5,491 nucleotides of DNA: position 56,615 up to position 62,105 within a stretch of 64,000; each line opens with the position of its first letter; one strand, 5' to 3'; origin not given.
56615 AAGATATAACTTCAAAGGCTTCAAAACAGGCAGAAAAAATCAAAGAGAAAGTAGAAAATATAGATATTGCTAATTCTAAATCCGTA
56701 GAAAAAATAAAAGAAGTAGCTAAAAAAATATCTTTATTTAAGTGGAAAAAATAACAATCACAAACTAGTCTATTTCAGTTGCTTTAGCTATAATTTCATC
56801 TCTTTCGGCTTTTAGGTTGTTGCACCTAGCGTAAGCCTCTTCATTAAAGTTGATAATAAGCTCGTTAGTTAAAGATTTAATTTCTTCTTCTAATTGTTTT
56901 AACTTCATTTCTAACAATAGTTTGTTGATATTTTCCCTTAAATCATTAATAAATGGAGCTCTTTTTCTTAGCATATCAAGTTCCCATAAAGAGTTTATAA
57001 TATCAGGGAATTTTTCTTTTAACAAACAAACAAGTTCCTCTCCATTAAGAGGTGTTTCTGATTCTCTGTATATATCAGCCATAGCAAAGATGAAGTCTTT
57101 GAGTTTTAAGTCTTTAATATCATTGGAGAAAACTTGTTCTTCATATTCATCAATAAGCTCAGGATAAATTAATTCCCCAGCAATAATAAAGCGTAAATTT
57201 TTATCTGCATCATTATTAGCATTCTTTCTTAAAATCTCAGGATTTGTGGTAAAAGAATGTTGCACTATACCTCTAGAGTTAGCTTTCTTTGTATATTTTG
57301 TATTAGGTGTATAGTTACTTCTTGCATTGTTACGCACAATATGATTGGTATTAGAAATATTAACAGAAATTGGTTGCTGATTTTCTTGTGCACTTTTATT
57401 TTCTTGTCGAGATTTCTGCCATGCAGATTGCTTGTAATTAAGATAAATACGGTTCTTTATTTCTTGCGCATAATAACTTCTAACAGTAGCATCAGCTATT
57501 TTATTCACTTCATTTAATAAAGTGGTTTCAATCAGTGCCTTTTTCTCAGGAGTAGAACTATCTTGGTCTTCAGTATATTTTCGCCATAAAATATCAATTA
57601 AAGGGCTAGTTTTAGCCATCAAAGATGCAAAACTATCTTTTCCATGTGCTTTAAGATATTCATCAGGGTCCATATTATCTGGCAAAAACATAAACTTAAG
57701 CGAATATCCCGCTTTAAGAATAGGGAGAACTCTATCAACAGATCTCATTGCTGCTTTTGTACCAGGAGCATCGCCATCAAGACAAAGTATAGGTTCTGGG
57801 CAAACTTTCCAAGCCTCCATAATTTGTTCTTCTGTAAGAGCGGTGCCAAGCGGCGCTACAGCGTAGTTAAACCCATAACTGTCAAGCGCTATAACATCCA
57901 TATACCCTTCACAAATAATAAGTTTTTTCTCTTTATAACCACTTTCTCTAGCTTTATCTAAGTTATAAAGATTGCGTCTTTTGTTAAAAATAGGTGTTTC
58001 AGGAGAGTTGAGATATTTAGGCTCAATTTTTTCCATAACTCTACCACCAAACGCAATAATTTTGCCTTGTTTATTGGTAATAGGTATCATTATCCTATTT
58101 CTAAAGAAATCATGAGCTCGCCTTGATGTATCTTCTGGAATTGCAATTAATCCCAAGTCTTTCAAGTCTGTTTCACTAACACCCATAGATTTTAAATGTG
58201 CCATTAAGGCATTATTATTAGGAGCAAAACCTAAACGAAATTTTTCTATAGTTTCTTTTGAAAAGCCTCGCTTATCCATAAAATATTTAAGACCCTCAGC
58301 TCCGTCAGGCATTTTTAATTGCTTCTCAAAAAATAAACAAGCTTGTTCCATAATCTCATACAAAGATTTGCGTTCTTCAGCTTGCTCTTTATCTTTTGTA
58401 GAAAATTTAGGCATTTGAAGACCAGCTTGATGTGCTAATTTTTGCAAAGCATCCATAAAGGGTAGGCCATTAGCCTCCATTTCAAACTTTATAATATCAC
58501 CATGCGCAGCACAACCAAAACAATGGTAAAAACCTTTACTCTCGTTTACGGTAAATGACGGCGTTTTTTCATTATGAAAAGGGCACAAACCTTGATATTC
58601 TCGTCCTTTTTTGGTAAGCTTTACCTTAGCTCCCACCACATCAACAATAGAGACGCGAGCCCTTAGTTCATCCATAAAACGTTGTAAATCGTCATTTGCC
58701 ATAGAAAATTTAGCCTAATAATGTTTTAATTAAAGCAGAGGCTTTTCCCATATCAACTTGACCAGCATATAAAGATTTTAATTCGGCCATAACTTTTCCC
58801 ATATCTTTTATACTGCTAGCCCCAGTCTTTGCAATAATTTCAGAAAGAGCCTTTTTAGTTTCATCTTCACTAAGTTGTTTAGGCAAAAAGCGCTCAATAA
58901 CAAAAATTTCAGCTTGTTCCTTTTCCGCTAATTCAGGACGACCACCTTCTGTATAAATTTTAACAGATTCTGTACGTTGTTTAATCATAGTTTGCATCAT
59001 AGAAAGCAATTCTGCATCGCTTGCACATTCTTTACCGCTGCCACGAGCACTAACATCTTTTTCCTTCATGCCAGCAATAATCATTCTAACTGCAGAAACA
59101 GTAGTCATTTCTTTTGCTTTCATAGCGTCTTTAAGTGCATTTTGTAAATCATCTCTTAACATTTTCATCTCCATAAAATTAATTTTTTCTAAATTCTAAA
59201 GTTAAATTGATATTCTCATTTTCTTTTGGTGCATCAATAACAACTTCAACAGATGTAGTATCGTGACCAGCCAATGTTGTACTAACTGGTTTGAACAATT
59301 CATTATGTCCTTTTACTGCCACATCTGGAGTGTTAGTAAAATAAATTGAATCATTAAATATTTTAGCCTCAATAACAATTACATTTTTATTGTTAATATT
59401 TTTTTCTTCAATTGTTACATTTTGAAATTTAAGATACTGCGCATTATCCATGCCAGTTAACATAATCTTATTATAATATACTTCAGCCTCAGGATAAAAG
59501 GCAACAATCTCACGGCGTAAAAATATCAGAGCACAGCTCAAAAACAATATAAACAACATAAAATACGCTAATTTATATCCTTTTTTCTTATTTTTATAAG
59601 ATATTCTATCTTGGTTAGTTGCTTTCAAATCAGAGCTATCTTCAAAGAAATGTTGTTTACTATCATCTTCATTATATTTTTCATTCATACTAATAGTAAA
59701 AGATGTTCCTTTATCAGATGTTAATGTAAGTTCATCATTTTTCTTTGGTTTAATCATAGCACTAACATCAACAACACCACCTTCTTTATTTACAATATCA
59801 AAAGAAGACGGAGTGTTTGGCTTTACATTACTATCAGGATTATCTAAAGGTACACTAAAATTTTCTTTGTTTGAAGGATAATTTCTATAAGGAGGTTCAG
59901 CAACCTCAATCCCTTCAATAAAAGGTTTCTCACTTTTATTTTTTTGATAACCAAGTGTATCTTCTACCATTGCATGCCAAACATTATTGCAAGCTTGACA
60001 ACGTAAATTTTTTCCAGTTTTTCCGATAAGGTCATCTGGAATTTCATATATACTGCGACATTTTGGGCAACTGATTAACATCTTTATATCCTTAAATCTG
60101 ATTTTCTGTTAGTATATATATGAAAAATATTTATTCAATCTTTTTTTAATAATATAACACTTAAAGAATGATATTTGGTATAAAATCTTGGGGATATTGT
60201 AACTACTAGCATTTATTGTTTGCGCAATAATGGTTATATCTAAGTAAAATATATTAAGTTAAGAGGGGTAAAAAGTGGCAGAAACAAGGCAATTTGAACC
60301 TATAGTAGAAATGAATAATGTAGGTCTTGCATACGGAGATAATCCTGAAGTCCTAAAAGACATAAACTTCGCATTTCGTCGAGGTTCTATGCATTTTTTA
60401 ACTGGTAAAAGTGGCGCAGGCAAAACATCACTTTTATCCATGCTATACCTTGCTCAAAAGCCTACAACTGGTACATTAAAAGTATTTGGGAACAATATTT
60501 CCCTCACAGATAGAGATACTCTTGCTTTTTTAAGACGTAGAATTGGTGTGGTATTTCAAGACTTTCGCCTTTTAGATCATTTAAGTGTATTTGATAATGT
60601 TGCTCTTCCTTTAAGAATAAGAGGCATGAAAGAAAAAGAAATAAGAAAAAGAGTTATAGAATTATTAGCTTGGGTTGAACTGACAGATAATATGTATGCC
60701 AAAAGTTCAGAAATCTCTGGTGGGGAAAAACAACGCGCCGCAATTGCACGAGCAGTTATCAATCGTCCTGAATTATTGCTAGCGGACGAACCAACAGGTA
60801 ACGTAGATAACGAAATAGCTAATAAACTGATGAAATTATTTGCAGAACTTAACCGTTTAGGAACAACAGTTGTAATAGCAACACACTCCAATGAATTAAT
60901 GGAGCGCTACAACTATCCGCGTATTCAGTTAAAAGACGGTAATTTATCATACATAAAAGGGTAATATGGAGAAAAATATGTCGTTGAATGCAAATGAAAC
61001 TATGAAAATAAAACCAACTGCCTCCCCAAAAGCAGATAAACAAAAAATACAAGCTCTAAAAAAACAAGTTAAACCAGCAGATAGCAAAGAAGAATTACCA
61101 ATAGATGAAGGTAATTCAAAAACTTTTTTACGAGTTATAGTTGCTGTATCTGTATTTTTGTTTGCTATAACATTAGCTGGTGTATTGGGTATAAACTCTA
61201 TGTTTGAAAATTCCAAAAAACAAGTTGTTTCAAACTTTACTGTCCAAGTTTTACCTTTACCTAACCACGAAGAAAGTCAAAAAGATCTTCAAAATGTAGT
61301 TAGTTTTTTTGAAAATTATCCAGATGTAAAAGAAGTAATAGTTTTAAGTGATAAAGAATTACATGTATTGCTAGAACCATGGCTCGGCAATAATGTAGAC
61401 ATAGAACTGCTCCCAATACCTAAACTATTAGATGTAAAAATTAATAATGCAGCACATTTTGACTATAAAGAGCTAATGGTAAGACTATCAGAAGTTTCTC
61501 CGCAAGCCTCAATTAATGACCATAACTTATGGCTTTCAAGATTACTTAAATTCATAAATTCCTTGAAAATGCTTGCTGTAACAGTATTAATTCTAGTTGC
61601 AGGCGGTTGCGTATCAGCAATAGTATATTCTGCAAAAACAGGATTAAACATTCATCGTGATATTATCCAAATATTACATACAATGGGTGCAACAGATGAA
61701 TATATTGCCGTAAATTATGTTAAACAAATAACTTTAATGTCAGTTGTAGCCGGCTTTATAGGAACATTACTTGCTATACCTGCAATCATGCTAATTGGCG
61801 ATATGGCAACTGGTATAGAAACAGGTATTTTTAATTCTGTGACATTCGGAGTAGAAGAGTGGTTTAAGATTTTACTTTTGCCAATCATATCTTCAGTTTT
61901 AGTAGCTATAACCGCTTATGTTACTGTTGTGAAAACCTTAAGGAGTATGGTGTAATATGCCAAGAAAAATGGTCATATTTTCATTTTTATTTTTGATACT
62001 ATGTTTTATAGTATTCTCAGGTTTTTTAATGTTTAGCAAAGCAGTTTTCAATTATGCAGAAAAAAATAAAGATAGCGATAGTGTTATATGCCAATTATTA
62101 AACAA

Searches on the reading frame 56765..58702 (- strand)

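Call 88: search_protein_families(library=pfam, proteins=[window:56765-58702:-], max_evalue=0.0001)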
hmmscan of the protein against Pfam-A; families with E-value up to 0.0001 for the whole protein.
window:56765-58702:- (645 aa): 5 families
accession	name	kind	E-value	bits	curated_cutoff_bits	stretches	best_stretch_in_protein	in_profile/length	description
PF08275.17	DNAG_N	-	2.6e-39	134.7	26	1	124-252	1-128/128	DNA primase catalytic core, N-terminal domain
PF01807.25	Zn_ribbon_DnaG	-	1.4e-36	124.7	24.9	1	7-99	3-95/98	CHC2 zinc finger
PF13662.12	Toprim_4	-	7.7e-17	61.7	25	1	260-325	2-74/85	Toprim domain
PF13155.12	Toprim_2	-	6.3e-16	59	22.1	1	262-350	1-88/88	Toprim-like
PF01751.28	Toprim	-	4e-11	43.4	23.1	1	260-338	1-94/96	Toprim domain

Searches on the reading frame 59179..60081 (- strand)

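Call 88: search_protein_families(library=pfam, proteins=[window:59179-60081:-], max_evalue=0.0001)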
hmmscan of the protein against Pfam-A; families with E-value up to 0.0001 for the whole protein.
window:59179-60081:- (300 aa): 2 families
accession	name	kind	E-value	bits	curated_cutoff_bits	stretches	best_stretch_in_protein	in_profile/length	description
PF13717.11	Zn_ribbon_4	-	1.5e-12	47.7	30.3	1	1-35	1-35/36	zinc-ribbon domain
PF13719.11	Zn_ribbon_5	-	2.3e-06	27.7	29.3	1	1-37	1-37/37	zinc-ribbon domain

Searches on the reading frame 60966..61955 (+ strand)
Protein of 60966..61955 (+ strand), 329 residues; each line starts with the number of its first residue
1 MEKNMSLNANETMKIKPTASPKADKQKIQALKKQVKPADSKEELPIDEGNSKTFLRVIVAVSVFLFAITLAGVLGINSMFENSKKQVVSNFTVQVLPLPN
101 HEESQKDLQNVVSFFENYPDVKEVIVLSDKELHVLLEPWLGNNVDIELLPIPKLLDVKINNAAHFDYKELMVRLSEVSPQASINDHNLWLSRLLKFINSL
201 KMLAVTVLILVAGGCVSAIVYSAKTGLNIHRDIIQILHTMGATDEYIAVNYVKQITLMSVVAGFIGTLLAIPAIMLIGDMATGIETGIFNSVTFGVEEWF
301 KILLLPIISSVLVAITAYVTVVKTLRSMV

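Call 88: search_protein_families(library=pfam, proteins=[window:60966-61955:+], max_evalue=0.0001)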
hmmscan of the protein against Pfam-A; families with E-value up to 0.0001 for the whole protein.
window:60966-61955:+ (329 aa): 1 family
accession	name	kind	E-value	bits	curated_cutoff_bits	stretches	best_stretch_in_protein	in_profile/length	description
PF02687.27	FtsX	-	4.1e-07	30.5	25.5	1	206-322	2-116/120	FtsX-like permease C-terminal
